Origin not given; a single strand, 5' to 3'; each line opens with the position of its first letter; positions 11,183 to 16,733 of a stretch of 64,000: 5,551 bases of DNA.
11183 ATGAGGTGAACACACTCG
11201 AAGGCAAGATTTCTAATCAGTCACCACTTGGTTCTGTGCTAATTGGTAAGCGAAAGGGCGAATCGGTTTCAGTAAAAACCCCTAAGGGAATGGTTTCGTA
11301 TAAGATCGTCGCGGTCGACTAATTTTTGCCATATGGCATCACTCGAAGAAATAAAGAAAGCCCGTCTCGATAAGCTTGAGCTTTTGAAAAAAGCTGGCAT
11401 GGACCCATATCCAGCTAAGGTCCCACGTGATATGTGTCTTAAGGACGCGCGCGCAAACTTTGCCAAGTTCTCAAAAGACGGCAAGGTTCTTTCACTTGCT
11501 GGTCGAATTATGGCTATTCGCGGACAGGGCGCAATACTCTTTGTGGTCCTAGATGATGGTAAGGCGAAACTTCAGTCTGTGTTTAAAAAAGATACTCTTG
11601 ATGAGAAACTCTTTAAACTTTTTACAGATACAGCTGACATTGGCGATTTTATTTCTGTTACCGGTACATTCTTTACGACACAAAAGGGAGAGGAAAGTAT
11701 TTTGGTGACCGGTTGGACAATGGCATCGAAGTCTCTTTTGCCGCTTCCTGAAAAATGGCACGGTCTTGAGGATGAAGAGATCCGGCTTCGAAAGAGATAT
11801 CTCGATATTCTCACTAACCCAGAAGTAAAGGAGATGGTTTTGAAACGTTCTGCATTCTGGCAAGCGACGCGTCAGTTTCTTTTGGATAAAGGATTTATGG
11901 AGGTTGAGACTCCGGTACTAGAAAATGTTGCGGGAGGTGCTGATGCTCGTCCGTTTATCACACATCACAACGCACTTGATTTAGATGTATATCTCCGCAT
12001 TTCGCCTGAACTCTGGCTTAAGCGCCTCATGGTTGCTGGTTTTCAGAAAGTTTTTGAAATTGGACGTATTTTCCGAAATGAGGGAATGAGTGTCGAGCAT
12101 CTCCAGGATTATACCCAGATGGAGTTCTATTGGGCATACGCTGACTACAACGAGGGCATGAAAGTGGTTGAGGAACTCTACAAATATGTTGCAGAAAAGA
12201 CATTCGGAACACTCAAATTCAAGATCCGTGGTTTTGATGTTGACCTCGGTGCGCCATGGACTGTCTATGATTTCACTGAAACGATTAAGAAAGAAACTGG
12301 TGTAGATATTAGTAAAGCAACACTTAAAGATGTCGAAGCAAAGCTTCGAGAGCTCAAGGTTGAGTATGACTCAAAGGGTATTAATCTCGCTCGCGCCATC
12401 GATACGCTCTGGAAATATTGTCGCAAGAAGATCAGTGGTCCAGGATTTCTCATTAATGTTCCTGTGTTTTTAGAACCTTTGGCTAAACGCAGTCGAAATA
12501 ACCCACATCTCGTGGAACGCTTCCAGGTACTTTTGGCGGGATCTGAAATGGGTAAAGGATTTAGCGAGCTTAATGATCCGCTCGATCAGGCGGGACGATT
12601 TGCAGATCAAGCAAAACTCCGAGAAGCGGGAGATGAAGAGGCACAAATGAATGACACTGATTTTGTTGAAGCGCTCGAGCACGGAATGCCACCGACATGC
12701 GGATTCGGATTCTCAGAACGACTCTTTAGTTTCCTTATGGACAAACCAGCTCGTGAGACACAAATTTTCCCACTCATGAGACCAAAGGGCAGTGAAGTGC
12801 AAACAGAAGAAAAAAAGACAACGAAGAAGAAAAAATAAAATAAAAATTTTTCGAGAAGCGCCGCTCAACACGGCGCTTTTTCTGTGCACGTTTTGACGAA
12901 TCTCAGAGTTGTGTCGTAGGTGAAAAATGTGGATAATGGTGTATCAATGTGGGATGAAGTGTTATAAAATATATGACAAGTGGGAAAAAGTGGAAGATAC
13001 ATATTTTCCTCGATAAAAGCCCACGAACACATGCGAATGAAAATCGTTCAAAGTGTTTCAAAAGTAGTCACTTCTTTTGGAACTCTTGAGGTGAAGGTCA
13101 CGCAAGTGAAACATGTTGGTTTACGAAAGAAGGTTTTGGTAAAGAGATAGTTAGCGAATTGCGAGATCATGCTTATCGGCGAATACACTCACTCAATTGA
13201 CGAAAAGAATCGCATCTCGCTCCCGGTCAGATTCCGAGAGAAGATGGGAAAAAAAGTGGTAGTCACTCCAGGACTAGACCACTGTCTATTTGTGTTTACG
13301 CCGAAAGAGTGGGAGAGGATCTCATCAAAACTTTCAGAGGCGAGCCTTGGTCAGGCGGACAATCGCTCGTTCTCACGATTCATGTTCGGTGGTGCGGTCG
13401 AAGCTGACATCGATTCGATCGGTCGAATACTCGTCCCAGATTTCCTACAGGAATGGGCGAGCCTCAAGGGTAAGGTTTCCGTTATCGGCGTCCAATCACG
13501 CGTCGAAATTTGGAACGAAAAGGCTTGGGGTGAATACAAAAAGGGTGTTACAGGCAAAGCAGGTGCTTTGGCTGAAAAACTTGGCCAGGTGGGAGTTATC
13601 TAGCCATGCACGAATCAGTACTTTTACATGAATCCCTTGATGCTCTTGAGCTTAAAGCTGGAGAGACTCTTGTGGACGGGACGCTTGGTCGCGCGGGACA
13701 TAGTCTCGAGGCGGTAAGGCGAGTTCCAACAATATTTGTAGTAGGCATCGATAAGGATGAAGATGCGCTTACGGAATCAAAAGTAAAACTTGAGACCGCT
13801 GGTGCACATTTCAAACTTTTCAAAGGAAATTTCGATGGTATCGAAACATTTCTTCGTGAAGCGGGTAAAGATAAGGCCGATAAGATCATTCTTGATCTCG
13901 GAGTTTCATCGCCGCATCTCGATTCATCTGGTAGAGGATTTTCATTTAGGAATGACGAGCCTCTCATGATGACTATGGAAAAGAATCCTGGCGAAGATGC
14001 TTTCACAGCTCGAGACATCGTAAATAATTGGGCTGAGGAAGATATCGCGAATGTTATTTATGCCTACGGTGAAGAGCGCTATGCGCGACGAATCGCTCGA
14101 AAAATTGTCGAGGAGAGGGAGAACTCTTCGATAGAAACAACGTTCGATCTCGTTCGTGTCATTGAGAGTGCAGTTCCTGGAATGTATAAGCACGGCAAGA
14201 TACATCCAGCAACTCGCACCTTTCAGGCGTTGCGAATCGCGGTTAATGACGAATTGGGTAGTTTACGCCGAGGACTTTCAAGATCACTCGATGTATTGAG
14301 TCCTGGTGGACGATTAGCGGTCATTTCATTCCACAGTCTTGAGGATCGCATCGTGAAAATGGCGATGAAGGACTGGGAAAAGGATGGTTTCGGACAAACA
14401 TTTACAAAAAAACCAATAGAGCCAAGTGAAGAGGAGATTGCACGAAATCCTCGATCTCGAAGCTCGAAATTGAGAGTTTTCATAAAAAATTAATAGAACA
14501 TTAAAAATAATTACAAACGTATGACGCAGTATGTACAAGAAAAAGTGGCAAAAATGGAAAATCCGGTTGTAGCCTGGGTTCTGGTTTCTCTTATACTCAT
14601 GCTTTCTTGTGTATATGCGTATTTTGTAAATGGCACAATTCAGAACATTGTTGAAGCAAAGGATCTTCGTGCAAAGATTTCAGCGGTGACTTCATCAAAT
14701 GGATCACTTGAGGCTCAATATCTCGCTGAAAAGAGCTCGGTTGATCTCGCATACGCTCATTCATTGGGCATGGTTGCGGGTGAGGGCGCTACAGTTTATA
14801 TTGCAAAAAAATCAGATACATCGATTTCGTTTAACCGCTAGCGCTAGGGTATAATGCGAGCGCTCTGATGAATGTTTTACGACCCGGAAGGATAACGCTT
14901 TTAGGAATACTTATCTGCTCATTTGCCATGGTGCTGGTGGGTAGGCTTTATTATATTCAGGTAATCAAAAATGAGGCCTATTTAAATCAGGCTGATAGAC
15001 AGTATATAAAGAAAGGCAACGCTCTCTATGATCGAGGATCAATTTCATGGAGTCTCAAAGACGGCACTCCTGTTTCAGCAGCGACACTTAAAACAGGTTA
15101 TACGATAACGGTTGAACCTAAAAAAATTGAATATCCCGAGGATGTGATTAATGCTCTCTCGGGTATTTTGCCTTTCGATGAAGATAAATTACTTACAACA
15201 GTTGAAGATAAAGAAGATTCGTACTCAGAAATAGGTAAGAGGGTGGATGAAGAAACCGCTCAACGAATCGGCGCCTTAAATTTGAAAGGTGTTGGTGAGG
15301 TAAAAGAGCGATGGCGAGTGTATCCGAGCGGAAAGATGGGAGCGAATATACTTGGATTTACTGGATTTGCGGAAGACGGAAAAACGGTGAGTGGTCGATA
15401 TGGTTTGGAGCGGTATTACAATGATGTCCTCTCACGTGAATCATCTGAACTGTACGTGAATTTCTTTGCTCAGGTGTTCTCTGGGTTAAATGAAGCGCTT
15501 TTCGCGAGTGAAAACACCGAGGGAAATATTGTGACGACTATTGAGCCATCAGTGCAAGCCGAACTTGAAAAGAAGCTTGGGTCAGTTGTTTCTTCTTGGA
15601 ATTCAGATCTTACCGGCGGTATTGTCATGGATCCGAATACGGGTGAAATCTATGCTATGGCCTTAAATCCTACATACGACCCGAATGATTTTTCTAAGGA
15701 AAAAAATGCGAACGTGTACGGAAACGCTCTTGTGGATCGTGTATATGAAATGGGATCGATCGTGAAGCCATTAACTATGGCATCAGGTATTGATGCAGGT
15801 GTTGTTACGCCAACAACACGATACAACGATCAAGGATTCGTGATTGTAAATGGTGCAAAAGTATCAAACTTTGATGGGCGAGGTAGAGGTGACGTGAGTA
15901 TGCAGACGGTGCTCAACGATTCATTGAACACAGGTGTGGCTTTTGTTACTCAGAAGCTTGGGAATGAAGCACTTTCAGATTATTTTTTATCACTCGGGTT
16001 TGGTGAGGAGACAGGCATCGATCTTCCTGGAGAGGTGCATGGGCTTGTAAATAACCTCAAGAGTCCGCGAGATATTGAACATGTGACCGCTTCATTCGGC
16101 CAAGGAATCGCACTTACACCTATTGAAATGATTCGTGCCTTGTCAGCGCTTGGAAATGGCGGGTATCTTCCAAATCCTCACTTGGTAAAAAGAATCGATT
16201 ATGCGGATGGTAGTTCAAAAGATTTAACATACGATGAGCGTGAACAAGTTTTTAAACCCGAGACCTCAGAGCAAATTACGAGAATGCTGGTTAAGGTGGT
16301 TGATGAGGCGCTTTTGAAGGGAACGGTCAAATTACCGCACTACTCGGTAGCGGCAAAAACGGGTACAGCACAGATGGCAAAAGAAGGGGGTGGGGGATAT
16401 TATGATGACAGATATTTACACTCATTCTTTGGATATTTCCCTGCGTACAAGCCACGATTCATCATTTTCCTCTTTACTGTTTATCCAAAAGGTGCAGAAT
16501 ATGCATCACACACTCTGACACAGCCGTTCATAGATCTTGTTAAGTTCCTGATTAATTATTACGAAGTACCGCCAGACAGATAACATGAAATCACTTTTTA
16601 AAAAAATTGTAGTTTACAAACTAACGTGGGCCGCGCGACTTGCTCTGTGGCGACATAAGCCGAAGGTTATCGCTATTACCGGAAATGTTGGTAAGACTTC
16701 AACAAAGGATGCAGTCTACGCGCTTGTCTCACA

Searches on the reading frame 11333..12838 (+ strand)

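Call 30: search_protein_families(library=pfam, proteins=[window:11333-12838:+], max_evalue=0.00001)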
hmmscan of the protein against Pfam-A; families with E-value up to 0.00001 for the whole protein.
window:11333-12838:+ (501 aa): 2 families
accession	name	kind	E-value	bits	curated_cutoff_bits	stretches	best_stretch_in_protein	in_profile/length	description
PF00152.25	tRNA-synt_2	-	1.3e-69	235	25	1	147-482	1-307/308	tRNA synthetases class II (D, K and N)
PF01336.31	tRNA_anti-codon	-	8.4e-10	38.9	27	1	54-129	2-73/75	OB-fold nucleic acid binding domain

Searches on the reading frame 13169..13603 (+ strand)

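Call 30: search_protein_families(library=pfam, proteins=[window:13169-13603:+], max_evalue=0.00001)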
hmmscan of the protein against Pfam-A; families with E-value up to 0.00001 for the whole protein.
window:13169-13603:+ (144 aa): 1 family
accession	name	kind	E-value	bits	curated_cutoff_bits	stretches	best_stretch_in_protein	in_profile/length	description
PF02381.23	MraZ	-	7.4e-33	112.8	23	2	1-70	1-71/72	MraZ protein, putative antitoxin-like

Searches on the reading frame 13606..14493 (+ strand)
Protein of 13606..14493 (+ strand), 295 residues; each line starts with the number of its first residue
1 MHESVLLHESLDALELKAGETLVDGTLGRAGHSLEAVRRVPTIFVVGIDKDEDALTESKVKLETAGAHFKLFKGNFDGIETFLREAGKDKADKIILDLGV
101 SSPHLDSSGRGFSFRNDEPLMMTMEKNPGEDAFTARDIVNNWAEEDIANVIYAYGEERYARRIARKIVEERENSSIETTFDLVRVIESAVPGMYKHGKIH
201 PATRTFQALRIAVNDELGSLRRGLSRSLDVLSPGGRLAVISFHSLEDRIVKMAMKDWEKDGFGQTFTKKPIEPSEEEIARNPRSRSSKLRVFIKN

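Call 30: search_protein_families(library=pfam, proteins=[window:13606-14493:+], max_evalue=0.00001)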
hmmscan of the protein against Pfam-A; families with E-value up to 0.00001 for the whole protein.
window:13606-14493:+ (295 aa): 1 family
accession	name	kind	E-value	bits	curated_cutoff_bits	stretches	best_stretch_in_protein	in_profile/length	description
PF01795.25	Methyltransf_5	-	5.7e-102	341.8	27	1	2-294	4-308/309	MraW methylase family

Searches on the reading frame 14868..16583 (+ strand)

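Call 30: search_protein_families(library=pfam, proteins=[window:14868-16583:+], max_evalue=0.00001)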
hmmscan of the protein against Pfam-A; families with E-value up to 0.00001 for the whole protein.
window:14868-16583:+ (571 aa): 2 families
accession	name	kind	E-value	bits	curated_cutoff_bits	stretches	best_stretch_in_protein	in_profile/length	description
PF00905.27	Transpeptidase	-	2.8e-70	237.3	22.1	1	252-551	4-290/299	Penicillin binding protein transpeptidase domain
PF03717.20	PBP_dimer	-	2.8e-07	31.6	24.4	1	72-189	18-159/180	Penicillin-binding Protein dimerisation domain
